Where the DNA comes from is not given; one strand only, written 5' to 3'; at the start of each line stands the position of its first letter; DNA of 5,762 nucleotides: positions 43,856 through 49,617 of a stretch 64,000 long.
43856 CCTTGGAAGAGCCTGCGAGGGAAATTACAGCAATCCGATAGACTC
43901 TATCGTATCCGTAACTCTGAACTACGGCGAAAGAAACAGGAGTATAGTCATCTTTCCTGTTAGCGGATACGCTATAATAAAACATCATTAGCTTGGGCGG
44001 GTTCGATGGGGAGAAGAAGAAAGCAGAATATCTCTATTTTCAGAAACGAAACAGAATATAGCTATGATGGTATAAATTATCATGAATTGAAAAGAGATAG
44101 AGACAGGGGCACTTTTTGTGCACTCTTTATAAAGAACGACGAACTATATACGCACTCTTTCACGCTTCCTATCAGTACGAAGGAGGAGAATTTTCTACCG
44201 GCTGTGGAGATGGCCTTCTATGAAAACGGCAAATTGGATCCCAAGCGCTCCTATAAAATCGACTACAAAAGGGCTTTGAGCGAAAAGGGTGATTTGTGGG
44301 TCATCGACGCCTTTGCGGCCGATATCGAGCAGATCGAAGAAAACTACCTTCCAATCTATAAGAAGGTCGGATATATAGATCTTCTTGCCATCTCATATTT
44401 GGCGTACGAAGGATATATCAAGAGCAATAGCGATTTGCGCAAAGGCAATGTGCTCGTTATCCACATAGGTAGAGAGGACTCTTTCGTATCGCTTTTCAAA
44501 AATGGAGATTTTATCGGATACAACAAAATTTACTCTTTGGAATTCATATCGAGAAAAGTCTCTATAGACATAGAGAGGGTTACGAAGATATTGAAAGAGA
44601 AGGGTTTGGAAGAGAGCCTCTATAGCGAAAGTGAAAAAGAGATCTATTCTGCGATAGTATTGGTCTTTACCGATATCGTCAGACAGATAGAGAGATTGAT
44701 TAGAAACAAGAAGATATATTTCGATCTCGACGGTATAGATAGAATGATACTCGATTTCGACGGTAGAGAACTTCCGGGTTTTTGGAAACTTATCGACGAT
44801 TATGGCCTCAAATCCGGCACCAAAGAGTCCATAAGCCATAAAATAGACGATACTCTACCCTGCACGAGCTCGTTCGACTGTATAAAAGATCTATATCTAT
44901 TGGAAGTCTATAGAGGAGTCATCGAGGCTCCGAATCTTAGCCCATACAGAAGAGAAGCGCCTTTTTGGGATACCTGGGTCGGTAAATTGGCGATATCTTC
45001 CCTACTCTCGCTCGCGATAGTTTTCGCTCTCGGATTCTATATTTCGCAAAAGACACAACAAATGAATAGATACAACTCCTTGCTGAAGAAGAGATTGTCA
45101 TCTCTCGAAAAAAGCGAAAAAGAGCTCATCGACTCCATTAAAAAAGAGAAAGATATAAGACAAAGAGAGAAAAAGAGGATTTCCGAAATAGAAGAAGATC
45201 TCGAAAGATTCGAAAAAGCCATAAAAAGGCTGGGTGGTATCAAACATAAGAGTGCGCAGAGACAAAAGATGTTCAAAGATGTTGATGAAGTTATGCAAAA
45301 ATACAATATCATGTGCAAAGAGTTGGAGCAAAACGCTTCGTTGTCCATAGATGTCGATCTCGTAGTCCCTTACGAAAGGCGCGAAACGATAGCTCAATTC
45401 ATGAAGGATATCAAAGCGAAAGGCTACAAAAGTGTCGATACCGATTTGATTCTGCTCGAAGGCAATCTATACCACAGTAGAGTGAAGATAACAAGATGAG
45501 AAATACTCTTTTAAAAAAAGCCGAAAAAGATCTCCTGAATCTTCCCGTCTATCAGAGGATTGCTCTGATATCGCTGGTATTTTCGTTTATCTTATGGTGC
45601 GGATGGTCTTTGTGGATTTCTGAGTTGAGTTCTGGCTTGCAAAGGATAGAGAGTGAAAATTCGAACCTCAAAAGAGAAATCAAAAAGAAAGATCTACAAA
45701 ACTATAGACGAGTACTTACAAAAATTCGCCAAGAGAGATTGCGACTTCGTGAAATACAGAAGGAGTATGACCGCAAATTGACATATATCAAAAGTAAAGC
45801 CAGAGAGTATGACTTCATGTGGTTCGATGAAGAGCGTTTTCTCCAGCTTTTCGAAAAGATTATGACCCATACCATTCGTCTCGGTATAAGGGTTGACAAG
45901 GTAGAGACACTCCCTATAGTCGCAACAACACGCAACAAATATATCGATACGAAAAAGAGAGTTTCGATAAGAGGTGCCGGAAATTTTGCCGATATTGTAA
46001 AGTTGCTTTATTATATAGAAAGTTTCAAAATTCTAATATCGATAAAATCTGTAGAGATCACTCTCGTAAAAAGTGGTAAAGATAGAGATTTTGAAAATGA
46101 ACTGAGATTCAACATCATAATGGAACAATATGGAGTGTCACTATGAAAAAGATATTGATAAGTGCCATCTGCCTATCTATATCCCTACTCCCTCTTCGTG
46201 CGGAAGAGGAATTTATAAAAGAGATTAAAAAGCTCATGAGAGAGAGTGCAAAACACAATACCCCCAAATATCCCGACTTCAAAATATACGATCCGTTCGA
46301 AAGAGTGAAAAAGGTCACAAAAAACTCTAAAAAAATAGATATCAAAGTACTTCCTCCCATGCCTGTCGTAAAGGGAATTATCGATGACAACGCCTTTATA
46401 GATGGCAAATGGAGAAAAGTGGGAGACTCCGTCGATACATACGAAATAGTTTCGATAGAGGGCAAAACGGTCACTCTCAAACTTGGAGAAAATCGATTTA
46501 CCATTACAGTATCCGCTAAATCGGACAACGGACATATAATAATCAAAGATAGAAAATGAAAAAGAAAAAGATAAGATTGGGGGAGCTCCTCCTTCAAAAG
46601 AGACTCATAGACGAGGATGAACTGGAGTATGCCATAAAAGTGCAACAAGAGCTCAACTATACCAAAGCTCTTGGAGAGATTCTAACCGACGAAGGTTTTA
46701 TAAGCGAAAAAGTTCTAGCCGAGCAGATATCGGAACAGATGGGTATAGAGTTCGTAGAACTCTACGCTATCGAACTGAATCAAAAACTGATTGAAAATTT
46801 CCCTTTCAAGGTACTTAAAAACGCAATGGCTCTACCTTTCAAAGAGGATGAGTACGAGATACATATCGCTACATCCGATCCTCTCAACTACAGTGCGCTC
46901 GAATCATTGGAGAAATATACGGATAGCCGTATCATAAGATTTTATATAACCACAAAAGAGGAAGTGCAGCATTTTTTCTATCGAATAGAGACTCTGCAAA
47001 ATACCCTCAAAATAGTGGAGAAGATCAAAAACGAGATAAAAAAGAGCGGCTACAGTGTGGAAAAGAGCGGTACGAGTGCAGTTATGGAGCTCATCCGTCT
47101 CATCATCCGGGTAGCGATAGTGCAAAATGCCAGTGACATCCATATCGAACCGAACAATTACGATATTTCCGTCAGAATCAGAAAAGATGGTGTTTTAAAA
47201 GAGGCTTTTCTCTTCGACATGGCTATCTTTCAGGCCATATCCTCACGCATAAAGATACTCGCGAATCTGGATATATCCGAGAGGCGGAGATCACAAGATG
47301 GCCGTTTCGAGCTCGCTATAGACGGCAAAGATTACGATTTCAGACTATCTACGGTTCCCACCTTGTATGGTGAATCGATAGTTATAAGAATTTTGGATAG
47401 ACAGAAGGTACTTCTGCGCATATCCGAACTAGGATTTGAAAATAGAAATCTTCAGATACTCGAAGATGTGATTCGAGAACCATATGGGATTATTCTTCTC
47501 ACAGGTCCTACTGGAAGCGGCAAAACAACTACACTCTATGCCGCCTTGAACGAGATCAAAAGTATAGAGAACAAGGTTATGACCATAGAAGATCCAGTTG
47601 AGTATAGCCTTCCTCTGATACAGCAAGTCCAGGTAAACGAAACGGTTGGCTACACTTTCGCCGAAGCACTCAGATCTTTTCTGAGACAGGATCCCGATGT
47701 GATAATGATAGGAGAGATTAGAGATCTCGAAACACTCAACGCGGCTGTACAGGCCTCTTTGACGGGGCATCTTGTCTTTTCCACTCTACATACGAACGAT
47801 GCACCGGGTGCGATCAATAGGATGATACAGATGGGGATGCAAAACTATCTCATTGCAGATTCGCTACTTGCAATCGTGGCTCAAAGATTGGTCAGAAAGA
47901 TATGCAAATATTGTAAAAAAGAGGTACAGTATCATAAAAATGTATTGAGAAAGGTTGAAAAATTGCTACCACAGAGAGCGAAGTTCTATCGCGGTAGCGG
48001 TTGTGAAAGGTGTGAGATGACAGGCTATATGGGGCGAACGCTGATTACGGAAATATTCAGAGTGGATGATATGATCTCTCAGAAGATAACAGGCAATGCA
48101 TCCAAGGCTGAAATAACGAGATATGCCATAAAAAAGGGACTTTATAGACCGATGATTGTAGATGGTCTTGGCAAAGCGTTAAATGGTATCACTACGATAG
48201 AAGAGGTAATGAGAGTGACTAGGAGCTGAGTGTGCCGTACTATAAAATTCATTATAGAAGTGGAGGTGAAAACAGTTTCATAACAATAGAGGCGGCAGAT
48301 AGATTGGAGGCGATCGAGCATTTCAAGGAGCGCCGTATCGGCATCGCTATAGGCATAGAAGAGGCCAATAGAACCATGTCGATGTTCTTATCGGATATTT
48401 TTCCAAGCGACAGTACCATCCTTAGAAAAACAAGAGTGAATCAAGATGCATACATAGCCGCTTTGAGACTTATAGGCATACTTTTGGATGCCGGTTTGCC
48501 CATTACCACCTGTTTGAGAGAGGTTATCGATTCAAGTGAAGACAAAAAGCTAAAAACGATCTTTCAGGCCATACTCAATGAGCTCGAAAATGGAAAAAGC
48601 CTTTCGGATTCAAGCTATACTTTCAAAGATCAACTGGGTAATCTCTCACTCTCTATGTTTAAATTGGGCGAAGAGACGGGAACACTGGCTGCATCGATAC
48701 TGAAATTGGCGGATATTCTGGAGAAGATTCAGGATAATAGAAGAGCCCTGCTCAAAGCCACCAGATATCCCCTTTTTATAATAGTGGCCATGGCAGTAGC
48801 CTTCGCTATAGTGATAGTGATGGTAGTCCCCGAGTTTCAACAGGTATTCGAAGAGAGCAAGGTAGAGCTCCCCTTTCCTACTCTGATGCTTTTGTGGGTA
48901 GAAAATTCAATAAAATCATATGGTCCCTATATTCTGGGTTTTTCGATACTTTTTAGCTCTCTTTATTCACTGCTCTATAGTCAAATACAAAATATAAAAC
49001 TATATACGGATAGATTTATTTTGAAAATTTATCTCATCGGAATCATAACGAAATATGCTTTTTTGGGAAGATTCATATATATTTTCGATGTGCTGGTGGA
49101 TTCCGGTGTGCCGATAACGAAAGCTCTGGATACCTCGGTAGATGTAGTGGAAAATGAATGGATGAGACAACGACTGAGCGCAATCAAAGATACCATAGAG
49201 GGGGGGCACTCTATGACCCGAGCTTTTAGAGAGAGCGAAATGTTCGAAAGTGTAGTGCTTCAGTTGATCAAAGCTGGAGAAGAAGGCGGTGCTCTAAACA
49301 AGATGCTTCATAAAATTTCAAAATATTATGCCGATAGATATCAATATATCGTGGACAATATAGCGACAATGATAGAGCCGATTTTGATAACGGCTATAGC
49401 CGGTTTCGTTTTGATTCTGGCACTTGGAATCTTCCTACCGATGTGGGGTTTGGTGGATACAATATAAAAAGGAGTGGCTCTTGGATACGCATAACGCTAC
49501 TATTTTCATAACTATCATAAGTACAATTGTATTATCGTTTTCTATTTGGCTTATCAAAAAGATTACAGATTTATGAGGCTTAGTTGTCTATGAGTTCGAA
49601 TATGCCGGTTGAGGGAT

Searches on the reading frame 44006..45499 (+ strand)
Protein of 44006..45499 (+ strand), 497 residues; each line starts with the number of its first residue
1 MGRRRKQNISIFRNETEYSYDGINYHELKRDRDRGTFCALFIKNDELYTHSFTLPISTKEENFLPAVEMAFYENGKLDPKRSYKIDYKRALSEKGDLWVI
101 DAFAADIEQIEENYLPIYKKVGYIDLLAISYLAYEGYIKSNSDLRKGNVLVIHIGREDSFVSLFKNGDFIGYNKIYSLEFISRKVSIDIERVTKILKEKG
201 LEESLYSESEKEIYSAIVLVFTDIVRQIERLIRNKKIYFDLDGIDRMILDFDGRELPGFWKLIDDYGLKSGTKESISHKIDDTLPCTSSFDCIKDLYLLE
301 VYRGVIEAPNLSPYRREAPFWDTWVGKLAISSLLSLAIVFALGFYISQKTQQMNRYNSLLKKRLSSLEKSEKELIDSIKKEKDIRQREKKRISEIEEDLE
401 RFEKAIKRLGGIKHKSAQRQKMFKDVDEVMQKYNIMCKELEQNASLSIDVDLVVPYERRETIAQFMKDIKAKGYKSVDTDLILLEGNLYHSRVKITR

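Call 7: search_protein_families(library=pfam, proteins=[window:44006-45499:+], max_evalue=0.01)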
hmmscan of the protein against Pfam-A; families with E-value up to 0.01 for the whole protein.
window:44006-45499:+ (497 aa): 0 families

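Call 8: search_protein_families(library=ncbifam, proteins=[window:44006-45499:+], max_evalue=0.01)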
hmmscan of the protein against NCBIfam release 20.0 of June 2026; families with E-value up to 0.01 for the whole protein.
window:44006-45499:+ (497 aa): 2 families
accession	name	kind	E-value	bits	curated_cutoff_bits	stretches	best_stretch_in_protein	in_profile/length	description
TIGR03185.1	DNA_S_dndD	equivalog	0.0015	17.1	245.85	1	329-442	174-287/650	DNA sulfur modification protein DndD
TIGR04527.1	mycoplas_twoTM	subfamily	0.0076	16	125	1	346-442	70-168/248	MG_279/MG_280 family protein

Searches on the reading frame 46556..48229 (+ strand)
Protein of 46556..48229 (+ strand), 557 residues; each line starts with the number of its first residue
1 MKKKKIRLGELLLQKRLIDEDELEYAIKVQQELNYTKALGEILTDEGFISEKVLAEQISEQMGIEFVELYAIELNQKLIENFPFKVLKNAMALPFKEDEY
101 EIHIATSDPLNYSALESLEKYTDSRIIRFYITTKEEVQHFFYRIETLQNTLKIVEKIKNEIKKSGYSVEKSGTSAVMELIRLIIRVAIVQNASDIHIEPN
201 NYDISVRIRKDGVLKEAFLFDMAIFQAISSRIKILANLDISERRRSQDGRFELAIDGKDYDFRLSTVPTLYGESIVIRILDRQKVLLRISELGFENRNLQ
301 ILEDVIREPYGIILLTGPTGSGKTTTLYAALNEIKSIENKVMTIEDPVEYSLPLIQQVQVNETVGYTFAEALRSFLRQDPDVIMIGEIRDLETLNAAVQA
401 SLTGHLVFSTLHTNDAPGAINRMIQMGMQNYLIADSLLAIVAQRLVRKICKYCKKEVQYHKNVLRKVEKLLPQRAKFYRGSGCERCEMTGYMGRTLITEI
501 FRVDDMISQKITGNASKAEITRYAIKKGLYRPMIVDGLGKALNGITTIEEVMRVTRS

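Call 7: search_protein_families(library=pfam, proteins=[window:46556-48229:+], max_evalue=0.01)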
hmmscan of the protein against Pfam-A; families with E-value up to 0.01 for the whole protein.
window:46556-48229:+ (557 aa): 13 families
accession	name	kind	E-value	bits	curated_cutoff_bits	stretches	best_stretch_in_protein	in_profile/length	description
PF00437.27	T2SSE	-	1.2e-128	429.4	24.9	1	171-553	3-370/370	Type II/IV secretion system protein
PF05157.20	MshEN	-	1.1e-13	51.4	23.1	1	62-143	1-82/90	MshEN domain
PF00004.35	AAA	-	0.00024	22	21.2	1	313-391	1-69/131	ATPase family associated with various cellular activities (AAA)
PF25199.1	nSTAND_NTPase5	-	0.00053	20.3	34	1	307-355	38-87/145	Novel STAND NTPase 5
PF13191.12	AAA_16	-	0.00075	20.5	32.6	1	301-370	15-85/167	AAA ATPase domain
PF13401.12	AAA_22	-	0.00078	20.2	27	1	309-348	4-43/130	AAA domain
PF03266.21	NTPase_1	-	0.0011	19.3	23.9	0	313-340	2-29/168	NTPase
PF01637.24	ATPase_2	-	0.0019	18.5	33.2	1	298-371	7-81/225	ATPase domain predominantly from Archaea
PF20720.3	nSTAND3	-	0.0035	17.5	27.2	0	309-349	16-56/155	Novel STAND NTPase 3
PF00005.33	ABC_tran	-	0.0039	18.2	25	0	312-370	13-67/137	ABC transporter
PF13173.12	AAA_14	-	0.0045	17.4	27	0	312-400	4-83/129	AAA domain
PF13476.12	AAA_23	-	0.0054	17.8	27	0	310-329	19-38/201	AAA domain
PF06414.18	Zeta_toxin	-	0.0067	16.3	22.3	0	312-357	18-63/199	Zeta toxin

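Call 8: search_protein_families(library=ncbifam, proteins=[window:46556-48229:+], max_evalue=0.01)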
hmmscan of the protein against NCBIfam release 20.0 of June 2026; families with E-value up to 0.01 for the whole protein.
window:46556-48229:+ (557 aa): 23 families
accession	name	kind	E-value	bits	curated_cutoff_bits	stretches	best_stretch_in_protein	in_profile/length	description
TIGR02533.1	type_II_gspE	equivalog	1.4e-157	525.3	630.25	1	80-555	2-486/486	type II secretion system ATPase GspE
TIGR02538.1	type_IV_pilB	equivalog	9.1e-157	523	675.65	1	8-556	2-563/564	type IV-A pilus assembly ATPase PilB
NF053534.1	T4PilAsmATPsTfpB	equivalog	1.2e-132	443.2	850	1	45-555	59-582/584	type IV pilus assembly ATPase TfpB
NF007755.0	PRK10436.1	equivalog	1.2e-123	413.3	617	1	91-555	18-459/465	type II secretion system protein GspE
NF041000.1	ATPase_ComGA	equivalog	5.1e-81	271.6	300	1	183-447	3-266/267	competence type IV pilus ATPase ComGA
TIGR01420.1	pilT_fam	subfamily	9e-54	183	319.1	1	182-449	4-271/343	PilT/PilU family type 4a pilus ATPase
TIGR02525.1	plasmid_TraJ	equivalog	1.4e-26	93.4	368.3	1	276-449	121-297/372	plasmid transfer ATPase TraJ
TIGR02524.1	dot_icm_DotB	equivalog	1.8e-20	73.4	463.3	1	304-425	128-258/358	Dot/Icm type IV secretion system ATPase DotB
TIGR02782.1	TrbB_P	equivalog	1.3e-18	67.3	304.55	1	312-426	138-255/303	P-type conjugative transfer ATPase TrbB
NF058587.1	archaellum_moto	equivalog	2.2e-16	59.7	550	1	313-424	278-394/527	archaellum flagellar ATPase motor FlaI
TIGR02788.1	VirB11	equivalog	8.4e-16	57.9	249.95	1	298-432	133-271/308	P-type DNA transfer ATPase VirB11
NF010469.0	PRK13894.1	subfamily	1.2e-14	54.4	508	1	299-425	139-266/320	conjugal transfer ATPase TrbB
NF008411.1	PRK11234.1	equivalog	5.8e-13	48.1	1170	1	4-175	480-647/723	cyclic di-3',5'-guanylate-activated glycosyltransferase NfrB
NF012033.0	PRK15489.1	equivalog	1.9e-12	46.2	537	1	2-148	487-630/703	glycosyl transferase family protein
TIGR03819.1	heli_sec_ATPase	hypoth_equivalog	3.5e-12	46.2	373.15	1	270-434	137-308/340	TadA family conjugal transfer-associated ATPase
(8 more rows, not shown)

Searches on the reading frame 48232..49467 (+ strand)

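Call 7: search_protein_families(library=pfam, proteins=[window:48232-49467:+], max_evalue=0.01)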
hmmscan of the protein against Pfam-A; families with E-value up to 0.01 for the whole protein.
window:48232-49467:+ (411 aa): 1 family
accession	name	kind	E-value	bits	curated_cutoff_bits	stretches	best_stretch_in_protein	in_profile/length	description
PF00482.28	T2SSF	-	7.5e-54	181.5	25.2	2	287-403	7-125/125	Type II secretion system (T2SS), protein F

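Call 8: search_protein_families(library=ncbifam, proteins=[window:48232-49467:+], max_evalue=0.01)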
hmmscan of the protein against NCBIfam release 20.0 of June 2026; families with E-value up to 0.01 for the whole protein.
window:48232-49467:+ (411 aa): 6 families
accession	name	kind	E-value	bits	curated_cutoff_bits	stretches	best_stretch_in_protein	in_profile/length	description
TIGR02120.1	GspF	equivalog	2.8e-68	231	424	1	11-408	9-398/401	type II secretion system inner membrane protein GspF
NF007861.0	PRK10573.1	equivalog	1.1e-64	219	401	1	63-410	50-397/401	protein transport protein HofC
NF052607.1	T4PiliAsmPilCThrm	equivalog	1.7e-48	165.7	700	1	78-410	72-403/406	type IV pilus assembly protein PilC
NF052606.1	T4PiliAsmPilCMyx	equivalog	4.2e-45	154.3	700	1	74-411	82-418/419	type IV pilus assembly protein PilC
NF047826.1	T3SSXpsF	equivalog_domain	1.5e-40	139.3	650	1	58-411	52-404/405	type II secretion system protein XpsF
NF041012.2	T4P_ComGB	equivalog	2.4e-36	125.8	240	1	78-408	7-331/332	competence type IV pilus assembly protein ComGB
